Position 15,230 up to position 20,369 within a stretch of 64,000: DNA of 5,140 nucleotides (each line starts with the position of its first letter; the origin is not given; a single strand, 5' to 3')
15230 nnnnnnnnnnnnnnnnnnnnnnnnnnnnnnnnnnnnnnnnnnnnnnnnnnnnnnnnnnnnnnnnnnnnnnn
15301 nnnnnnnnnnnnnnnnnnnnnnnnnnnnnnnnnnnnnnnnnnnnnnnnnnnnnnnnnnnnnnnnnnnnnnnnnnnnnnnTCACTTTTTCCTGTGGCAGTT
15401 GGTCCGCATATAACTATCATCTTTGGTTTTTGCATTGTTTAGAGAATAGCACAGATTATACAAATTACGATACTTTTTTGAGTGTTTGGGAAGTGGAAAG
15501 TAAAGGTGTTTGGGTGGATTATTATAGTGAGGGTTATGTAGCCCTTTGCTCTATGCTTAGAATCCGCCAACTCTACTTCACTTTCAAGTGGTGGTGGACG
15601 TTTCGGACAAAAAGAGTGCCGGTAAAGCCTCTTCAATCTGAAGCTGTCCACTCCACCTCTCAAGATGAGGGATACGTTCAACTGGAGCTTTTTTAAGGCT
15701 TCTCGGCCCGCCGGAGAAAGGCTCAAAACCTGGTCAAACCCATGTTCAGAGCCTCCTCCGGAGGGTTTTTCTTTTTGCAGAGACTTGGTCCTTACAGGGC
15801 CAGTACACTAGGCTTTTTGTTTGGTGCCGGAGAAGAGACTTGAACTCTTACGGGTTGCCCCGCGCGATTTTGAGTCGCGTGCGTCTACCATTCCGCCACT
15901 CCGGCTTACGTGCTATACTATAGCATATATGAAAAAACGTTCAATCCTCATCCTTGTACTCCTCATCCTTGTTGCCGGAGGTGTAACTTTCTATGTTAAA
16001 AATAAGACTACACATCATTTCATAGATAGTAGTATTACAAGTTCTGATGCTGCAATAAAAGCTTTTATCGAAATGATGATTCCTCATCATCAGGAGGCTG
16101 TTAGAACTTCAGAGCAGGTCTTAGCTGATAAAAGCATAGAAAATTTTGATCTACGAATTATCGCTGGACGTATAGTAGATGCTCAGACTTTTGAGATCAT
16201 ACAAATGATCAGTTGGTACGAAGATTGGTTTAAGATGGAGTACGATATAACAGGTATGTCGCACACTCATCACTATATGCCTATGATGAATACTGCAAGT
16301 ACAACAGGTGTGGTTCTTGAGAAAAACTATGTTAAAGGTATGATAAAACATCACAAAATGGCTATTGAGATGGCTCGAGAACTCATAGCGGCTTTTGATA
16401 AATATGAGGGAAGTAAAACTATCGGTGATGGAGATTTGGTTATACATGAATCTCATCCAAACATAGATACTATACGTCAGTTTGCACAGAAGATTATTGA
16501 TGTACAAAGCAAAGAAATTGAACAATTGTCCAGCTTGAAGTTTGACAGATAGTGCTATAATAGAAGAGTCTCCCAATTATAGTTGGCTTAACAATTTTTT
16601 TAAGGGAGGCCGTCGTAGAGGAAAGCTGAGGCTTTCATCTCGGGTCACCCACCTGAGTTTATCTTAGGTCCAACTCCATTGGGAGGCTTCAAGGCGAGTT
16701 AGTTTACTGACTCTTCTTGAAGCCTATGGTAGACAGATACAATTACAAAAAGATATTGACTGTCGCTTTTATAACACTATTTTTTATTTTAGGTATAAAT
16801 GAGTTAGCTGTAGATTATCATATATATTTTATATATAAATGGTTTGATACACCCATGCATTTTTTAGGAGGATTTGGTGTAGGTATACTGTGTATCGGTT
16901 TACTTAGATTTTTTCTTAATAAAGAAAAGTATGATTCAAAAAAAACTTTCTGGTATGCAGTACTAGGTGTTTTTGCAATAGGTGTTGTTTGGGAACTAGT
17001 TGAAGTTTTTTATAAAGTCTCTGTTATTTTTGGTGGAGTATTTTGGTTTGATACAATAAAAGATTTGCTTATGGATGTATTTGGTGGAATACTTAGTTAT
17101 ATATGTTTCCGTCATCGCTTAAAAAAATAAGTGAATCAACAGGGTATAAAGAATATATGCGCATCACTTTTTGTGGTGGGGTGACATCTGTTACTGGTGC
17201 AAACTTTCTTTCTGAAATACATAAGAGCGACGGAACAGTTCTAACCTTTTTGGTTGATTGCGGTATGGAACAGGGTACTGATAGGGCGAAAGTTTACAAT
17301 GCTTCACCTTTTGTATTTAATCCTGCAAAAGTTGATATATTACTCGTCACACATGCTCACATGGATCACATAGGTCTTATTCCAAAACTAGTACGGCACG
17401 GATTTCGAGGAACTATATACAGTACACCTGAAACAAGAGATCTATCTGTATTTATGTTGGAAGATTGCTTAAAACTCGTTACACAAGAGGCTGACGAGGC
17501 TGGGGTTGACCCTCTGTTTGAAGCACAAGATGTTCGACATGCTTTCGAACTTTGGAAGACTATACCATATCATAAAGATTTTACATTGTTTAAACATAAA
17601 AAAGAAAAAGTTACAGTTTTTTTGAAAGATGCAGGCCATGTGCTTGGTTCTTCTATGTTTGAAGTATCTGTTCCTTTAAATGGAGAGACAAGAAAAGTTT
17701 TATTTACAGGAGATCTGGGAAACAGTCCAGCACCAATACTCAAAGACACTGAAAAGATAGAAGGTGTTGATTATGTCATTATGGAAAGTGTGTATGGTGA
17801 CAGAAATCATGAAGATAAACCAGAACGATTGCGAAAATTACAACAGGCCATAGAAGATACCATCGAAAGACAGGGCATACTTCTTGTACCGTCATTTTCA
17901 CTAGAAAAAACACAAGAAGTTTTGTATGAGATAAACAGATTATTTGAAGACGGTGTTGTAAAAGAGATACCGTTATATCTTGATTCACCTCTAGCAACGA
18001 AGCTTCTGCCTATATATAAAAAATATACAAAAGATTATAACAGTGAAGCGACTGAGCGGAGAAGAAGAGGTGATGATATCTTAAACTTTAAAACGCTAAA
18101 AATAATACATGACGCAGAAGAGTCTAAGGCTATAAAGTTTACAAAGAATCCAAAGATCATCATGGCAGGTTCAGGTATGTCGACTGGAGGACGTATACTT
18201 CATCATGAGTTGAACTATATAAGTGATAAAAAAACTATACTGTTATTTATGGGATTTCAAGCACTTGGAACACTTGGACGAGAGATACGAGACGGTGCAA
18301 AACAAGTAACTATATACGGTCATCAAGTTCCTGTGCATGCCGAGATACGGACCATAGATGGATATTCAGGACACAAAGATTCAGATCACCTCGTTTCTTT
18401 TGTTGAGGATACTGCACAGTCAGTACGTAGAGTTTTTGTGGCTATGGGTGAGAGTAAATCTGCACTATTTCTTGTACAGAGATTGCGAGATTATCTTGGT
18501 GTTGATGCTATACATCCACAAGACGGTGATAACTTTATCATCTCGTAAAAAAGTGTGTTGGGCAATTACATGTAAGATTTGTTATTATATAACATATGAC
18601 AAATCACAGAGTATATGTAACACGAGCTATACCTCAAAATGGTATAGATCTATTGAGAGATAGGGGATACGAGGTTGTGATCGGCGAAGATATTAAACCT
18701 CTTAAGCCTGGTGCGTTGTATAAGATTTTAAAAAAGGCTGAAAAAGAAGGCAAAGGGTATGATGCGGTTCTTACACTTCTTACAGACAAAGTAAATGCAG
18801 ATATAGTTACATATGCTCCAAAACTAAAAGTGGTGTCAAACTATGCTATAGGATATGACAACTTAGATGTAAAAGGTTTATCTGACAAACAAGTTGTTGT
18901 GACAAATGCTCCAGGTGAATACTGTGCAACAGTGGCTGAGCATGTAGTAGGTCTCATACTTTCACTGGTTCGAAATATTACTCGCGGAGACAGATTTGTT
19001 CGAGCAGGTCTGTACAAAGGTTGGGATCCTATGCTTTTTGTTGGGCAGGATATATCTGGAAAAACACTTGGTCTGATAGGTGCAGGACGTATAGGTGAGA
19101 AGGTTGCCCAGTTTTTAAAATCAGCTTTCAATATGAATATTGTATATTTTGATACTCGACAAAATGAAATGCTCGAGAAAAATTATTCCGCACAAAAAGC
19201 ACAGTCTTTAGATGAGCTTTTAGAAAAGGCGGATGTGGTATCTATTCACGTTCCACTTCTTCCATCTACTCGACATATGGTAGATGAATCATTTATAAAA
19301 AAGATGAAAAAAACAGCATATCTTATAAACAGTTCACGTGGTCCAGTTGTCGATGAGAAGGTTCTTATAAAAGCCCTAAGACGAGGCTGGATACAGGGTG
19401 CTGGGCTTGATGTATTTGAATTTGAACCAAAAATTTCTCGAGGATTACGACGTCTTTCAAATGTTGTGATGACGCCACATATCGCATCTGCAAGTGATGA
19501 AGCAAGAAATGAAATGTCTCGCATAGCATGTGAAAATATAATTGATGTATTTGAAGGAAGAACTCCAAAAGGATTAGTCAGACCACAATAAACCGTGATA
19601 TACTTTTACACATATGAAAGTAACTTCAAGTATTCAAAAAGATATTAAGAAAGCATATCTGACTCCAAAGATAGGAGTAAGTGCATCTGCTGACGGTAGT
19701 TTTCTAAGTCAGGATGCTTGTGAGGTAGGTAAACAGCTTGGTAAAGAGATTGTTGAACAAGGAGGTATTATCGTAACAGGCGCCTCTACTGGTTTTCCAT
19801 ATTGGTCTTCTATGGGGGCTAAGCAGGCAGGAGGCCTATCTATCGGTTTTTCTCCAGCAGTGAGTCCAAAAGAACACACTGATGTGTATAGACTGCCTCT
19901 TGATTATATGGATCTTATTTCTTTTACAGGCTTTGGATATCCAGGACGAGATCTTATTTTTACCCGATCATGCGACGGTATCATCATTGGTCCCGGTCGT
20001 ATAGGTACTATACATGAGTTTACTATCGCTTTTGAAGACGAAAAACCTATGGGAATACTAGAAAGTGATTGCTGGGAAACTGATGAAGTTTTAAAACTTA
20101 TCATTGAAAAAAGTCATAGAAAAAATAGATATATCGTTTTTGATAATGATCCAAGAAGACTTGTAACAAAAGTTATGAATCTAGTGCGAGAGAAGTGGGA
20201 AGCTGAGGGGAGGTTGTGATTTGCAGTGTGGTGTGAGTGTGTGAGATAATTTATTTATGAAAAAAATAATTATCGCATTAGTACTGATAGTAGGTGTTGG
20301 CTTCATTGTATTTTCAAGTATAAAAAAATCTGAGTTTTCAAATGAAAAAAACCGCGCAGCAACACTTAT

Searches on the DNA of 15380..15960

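Call 35: search_rna_families(source=window, start=15380, end=15960, threshold=evalue, max_evalue=1)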
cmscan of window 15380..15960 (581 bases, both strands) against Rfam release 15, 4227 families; matches with E-value up to 1: 2.
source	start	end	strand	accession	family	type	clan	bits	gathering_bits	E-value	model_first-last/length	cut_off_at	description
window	15825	15905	-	RF00005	tRNA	Gene; tRNA;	CL00001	58.1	29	5.5e-12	1-71/71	no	tRNA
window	15824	15905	+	RF04354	Plastid-ycf2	Cis-reg;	-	26.2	65.7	0.0037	1-75/75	no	Plastid-ycf2 5UTR RNA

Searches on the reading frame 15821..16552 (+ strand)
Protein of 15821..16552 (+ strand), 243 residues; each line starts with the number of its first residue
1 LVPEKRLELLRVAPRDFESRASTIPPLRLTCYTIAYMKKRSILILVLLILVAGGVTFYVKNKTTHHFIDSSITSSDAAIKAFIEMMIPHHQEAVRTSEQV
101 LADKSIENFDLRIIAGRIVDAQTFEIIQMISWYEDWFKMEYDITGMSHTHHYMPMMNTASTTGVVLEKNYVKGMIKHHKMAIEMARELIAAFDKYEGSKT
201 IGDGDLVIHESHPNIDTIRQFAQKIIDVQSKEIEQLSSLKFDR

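Call 6: search_protein_families(library=pfam, proteins=[window:15821-16552:+], max_evalue=0.01)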
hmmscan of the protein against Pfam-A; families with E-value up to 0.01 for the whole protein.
window:15821-16552:+ (243 aa): 4 families
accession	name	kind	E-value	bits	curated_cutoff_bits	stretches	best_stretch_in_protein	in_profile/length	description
PF03713.19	DUF305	-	4.4e-22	79.2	27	1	81-190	3-122/151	Domain of unknown function (DUF305)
PF13628.12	DUF4142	-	0.0001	23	27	0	161-191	81-111/138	Domain of unknown function (DUF4142)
PF06896.17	Phage_TAC_3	-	0.0021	19.2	22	1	171-242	15-89/117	Phage tail assembly chaperone proteins, TAC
PF07485.16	DUF1529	-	0.0054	17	25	0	161-211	17-67/121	Domain of Unknown Function (DUF1259)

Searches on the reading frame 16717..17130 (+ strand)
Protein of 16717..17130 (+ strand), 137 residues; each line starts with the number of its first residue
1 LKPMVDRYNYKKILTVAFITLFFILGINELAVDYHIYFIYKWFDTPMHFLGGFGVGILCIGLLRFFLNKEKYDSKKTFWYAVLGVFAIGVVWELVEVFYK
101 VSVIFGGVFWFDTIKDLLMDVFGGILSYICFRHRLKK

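Call 6: search_protein_families(library=pfam, proteins=[window:16717-17130:+], max_evalue=0.01)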
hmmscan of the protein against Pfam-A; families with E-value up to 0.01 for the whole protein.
window:16717-17130:+ (137 aa): 2 families
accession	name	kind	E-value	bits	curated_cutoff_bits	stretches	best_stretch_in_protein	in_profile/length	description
PF18895.5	T4SS_pilin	-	0.0073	16.8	26.6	1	39-98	9-71/71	Type IV secretion system pilin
PF09997.14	DUF2238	-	0.0076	16.5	26.4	0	40-103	56-115/140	Predicted membrane protein (DUF2238)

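Call 29: search_protein_families(library=ncbifam, proteins=[window:16717-17130:+], max_evalue=0.01)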
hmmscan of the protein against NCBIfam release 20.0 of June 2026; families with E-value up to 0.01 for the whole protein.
window:16717-17130:+ (137 aa): 0 families

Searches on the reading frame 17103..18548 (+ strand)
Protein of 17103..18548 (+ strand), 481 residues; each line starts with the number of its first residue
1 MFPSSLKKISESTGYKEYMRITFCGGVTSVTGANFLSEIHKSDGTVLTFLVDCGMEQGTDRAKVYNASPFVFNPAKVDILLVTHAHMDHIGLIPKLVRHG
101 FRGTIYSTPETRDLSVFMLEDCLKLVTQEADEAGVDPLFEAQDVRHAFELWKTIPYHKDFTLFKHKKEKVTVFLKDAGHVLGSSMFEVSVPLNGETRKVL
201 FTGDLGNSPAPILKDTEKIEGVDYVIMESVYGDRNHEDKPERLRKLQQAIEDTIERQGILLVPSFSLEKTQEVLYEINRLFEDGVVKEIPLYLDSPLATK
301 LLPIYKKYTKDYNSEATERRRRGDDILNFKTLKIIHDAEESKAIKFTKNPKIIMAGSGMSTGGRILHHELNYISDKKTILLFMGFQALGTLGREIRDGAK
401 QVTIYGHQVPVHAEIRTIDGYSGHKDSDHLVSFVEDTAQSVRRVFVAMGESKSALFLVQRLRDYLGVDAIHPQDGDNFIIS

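Call 6: search_protein_families(library=pfam, proteins=[window:17103-18548:+], max_evalue=0.01)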
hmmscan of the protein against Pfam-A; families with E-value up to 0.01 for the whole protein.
window:17103-18548:+ (481 aa): 5 families
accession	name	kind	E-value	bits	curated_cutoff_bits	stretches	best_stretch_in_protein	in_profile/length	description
PF10996.14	Beta-Casp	-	6.7e-32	111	27.7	1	270-395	1-120/120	Beta-Casp domain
PF16661.11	Lactamase_B_6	-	5.2e-13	49.2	27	1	47-190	7-151/193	Metallo-beta-lactamase superfamily domain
PF00753.33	Lactamase_B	-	1.3e-11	45.3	22.7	1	48-216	17-161/196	Metallo-beta-lactamase superfamily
PF12706.13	Lactamase_B_2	-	3.3e-08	33.8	27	1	49-235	3-171/200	Beta-lactamase superfamily domain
PF07521.17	RMMBL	-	4.6e-07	30.2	21.6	1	409-472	2-63/63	Zn-dependent metallo-hydrolase RNA specificity domain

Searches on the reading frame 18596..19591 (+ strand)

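Call 19: search_protein_families(library=pfam, proteins=[window:18596-19591:+], max_evalue=0.001)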
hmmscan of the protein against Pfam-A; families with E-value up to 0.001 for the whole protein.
window:18596-19591:+ (331 aa): 5 families
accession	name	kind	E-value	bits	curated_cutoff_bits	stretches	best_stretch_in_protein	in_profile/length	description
PF02826.25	2-Hacid_dh_C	-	8.4e-59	198.4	25.1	1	118-297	1-178/178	D-isomer specific 2-hydroxyacid dehydrogenase, NAD binding domain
PF00389.36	2-Hacid_dh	-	2.3e-25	89.3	24.6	1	6-328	1-133/134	D-isomer specific 2-hydroxyacid dehydrogenase, catalytic domain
PF03446.21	NAD_binding_2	-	2.2e-06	28.2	21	1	158-261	2-107/161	NAD binding domain of 6-phosphogluconate dehydrogenase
PF07991.19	KARI_N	-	8.1e-05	22.7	20.6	0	153-245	2-93/165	Acetohydroxy acid isomeroreductase, NADPH-binding domain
PF01488.26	Shikimate_DH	-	0.00027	21.4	24.3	1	151-216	8-80/138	Shikimate / quinate 5-dehydrogenase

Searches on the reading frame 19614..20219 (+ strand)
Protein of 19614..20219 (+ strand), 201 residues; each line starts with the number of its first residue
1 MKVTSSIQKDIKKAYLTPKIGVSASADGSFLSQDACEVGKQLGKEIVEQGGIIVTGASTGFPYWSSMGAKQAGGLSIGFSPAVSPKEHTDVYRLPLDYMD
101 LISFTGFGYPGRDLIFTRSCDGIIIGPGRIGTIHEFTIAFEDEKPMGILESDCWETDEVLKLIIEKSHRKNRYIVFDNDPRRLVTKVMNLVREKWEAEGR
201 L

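Call 19: search_protein_families(library=pfam, proteins=[window:19614-20219:+], max_evalue=0.001)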
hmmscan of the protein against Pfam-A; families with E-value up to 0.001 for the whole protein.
window:19614-20219:+ (201 aa): 1 family
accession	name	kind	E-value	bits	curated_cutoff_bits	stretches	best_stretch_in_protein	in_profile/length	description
PF18306.6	LDcluster4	-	2.1e-28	99.3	26.3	1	20-182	4-149/151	SLOG cluster4 family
